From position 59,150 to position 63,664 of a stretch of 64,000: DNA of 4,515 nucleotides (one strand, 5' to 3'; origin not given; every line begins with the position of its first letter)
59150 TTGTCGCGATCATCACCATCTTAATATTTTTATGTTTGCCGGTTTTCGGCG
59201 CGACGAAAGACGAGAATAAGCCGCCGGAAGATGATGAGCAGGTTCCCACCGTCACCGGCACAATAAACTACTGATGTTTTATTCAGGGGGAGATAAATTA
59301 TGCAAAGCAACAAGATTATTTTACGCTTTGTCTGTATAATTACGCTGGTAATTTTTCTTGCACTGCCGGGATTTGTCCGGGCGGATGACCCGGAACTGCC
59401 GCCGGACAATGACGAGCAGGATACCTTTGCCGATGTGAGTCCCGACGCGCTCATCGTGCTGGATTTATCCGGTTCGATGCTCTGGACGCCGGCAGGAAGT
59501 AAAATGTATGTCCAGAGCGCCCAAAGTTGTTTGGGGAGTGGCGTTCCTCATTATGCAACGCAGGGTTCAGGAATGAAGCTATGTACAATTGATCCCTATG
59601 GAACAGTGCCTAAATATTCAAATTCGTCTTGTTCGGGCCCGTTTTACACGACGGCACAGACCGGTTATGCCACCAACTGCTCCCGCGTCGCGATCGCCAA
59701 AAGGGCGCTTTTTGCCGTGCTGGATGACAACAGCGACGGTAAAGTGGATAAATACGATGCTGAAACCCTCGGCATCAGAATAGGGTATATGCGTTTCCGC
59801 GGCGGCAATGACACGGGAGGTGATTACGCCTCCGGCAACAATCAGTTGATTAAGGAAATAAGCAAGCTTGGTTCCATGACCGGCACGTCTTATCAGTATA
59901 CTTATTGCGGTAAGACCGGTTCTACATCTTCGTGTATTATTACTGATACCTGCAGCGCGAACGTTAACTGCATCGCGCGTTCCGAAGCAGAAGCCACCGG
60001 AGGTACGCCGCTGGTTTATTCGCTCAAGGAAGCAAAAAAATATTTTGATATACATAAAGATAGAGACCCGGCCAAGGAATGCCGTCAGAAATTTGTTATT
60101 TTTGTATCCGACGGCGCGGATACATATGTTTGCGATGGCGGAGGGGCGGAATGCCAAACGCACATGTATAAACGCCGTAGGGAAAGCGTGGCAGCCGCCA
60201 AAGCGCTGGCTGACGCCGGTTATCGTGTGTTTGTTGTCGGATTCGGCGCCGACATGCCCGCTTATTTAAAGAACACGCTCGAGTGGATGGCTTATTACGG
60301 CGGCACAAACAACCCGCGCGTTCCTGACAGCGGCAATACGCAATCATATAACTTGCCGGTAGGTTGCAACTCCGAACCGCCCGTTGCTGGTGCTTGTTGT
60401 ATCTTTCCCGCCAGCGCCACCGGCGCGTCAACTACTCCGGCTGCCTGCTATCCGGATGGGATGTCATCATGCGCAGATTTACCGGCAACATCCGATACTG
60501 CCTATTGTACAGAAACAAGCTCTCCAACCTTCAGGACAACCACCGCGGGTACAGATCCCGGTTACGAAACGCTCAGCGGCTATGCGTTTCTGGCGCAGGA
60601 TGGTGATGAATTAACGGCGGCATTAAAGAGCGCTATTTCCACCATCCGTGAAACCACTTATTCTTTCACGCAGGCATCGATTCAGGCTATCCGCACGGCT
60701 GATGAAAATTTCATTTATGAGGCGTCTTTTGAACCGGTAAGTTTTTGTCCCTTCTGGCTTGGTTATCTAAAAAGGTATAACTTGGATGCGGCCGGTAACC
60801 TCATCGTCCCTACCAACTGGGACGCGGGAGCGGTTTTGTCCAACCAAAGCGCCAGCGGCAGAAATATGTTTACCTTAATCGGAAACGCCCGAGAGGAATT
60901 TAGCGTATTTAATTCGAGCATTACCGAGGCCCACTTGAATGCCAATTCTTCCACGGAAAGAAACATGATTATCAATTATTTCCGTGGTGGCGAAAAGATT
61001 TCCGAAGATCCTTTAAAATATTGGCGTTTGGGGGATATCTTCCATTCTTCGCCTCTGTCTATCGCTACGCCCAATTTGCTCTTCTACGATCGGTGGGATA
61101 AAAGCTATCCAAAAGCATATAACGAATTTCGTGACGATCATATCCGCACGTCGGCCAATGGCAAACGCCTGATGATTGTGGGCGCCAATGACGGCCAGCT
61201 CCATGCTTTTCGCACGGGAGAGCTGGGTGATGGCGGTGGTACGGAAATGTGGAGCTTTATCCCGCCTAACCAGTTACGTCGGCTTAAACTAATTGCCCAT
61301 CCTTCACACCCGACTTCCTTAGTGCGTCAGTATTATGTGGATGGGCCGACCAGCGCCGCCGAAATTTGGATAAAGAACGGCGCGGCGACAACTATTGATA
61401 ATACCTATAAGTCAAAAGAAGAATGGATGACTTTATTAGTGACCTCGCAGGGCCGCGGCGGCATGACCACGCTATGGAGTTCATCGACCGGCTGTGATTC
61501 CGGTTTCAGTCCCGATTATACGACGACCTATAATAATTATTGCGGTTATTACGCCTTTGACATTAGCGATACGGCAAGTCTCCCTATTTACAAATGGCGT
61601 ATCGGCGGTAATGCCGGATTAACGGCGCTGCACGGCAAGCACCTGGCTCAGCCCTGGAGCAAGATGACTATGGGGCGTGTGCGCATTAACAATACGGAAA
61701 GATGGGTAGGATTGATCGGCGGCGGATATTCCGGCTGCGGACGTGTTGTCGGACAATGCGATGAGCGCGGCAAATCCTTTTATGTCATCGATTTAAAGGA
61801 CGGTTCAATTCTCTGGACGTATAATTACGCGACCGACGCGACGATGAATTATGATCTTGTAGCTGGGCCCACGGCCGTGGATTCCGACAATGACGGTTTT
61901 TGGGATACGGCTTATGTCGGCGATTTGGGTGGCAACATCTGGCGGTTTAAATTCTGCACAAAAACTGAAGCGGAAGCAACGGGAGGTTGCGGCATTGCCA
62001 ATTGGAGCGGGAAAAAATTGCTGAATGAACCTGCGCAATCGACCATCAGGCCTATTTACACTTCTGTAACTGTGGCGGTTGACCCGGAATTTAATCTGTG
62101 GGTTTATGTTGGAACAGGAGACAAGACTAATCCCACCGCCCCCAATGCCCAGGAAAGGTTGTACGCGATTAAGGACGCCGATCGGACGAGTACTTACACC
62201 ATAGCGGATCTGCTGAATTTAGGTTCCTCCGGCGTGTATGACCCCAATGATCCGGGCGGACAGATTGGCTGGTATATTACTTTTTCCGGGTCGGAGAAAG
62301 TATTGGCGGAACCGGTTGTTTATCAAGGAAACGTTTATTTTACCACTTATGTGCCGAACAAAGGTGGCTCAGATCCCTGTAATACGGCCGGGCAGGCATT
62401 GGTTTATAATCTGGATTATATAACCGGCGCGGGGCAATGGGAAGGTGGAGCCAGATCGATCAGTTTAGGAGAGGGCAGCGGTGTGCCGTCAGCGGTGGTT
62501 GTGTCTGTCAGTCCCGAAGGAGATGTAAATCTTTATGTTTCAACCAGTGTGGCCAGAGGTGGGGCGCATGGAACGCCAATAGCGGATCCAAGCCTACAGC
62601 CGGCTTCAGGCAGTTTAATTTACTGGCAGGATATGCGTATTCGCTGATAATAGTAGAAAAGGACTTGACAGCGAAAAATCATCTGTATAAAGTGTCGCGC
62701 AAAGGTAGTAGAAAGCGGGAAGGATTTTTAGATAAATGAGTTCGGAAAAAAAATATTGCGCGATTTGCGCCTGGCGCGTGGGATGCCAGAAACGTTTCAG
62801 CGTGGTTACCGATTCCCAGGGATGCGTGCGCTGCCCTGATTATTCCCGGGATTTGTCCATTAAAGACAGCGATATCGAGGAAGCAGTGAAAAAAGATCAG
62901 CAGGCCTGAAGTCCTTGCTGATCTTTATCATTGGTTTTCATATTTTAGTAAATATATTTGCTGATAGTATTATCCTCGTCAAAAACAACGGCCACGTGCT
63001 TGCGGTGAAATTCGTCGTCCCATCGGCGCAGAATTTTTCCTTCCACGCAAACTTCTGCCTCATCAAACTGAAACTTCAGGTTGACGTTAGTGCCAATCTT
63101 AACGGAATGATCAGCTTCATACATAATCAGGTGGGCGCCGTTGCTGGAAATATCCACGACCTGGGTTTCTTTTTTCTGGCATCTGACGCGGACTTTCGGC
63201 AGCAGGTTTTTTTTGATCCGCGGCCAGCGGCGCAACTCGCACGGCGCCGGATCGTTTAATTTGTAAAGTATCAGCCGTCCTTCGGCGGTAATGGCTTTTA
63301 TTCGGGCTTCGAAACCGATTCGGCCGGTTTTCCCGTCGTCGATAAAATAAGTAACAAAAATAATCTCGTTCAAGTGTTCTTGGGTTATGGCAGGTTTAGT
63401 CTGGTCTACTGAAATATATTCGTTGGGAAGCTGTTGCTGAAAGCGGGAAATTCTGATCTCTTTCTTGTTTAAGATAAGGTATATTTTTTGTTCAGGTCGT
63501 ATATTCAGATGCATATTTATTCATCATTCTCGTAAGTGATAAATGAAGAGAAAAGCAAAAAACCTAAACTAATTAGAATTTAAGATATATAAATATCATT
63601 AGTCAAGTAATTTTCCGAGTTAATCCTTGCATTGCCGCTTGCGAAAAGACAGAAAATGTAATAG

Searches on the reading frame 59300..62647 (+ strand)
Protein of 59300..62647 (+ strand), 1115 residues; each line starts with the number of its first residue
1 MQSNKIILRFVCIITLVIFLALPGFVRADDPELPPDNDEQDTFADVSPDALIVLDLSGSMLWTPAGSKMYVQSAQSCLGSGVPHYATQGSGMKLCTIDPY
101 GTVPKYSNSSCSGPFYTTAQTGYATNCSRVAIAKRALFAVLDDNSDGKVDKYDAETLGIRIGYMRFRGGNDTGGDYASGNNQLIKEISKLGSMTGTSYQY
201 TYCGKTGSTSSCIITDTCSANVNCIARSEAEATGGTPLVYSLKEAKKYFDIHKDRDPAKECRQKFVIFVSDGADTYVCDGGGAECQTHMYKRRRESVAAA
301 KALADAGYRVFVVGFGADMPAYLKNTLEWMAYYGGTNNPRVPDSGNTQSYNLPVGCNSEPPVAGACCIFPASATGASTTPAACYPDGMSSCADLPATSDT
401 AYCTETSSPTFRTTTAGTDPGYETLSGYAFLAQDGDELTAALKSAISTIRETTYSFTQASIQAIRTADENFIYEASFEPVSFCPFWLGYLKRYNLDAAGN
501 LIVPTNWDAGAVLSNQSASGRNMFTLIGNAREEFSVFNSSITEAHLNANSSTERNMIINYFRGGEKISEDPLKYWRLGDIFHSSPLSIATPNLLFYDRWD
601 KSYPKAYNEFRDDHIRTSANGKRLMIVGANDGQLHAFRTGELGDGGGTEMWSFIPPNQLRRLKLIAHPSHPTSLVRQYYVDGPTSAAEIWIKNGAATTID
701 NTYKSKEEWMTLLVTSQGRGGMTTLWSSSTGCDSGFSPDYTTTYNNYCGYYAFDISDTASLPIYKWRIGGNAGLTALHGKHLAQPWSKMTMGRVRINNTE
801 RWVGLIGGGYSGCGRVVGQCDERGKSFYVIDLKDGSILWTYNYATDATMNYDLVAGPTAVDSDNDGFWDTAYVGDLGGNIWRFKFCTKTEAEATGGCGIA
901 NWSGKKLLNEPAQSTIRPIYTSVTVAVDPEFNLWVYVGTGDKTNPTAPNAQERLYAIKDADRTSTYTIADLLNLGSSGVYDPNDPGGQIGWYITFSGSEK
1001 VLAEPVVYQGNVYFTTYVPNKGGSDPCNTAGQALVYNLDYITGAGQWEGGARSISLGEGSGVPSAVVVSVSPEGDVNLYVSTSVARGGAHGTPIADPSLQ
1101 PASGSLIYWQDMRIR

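Call 6: search_protein_families(library=pfam, proteins=[window:59300-62647:+], max_evalue=0.01)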
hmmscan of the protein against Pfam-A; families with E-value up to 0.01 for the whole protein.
window:59300-62647:+ (1115 aa): 1 family
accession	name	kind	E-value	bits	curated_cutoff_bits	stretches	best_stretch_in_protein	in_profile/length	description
PF05567.17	T4P_PilY1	-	5.3e-19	68.9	28.1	2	749-887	142-285/411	PilY1 beta-propeller domain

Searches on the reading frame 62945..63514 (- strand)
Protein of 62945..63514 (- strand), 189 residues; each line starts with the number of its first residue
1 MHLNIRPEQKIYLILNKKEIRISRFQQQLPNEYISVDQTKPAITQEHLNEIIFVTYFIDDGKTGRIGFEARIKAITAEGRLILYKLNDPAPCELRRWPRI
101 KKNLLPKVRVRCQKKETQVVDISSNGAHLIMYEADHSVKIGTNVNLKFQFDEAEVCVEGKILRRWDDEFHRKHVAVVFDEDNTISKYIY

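Call 35: search_protein_families(library=pfam, proteins=[window:62945-63514:-], max_evalue=0.00001)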
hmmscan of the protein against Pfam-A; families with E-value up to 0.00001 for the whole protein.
window:62945-63514:- (189 aa): 1 family
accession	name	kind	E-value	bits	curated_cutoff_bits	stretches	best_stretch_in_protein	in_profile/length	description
PF07238.19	PilZ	-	8.2e-08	33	22.5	1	94-181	2-88/102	PilZ domain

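Call 57: find_encoding_contigs(protein=window:62945-63514:-, flank=10000, max_places=3)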
Protein window:62945-63514:- (189 aa): 5 contigs read that carry it; 3 places shown.
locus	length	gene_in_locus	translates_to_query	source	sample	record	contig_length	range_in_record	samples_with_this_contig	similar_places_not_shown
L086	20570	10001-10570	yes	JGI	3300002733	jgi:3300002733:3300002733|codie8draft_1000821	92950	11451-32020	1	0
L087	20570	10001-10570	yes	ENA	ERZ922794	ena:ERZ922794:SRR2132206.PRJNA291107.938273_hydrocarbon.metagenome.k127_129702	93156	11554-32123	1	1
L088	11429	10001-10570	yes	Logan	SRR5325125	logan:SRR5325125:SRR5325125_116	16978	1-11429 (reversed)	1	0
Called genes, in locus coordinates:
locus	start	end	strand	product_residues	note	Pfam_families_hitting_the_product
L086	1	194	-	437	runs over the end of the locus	PF05697:Trigger_N, PF00254:FKBP_C, PF05698:Trigger_C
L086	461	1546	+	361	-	PF00072:Response_reg, PF13487:HD_5, PF01966:HD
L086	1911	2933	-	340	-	PF07478:Dala_Dala_lig_C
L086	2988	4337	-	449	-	PF03448:MgtE_N, PF00571:CBS, PF01769:MgtE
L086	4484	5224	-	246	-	PF01135:PCMT, PF00398:RrnaAD (weak), PF08241:Methyltransf_11 (weak), PF13649:Methyltransf_25 (weak), PF13847:Methyltransf_31 (weak)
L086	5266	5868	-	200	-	PF01555:N6_N4_Mtase (weak), PF02475:TRM5-TYW2_MTfase (weak), PF02353:CMAS (weak), PF06325:PrmA, PF13489:Methyltransf_23 (weak), PF13847:Methyltransf_31, PF08241:Methyltransf_11, PF13649:Methyltransf_25, +2 more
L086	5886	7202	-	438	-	PF13520:AA_permease_2, PF00324:AA_permease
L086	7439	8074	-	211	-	PF04055:Radical_SAM (weak)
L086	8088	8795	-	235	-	PF00733:Asn_synthase (weak), PF06508:QueC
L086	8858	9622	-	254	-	PF01026:TatD_DNase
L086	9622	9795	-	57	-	-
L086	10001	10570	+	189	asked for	PF07238:PilZ (weak)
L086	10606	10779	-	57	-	-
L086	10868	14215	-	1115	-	PF05567:T4P_PilY1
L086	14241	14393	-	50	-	-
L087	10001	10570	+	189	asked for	PF07238:PilZ (weak)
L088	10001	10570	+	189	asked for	PF07238:PilZ (weak)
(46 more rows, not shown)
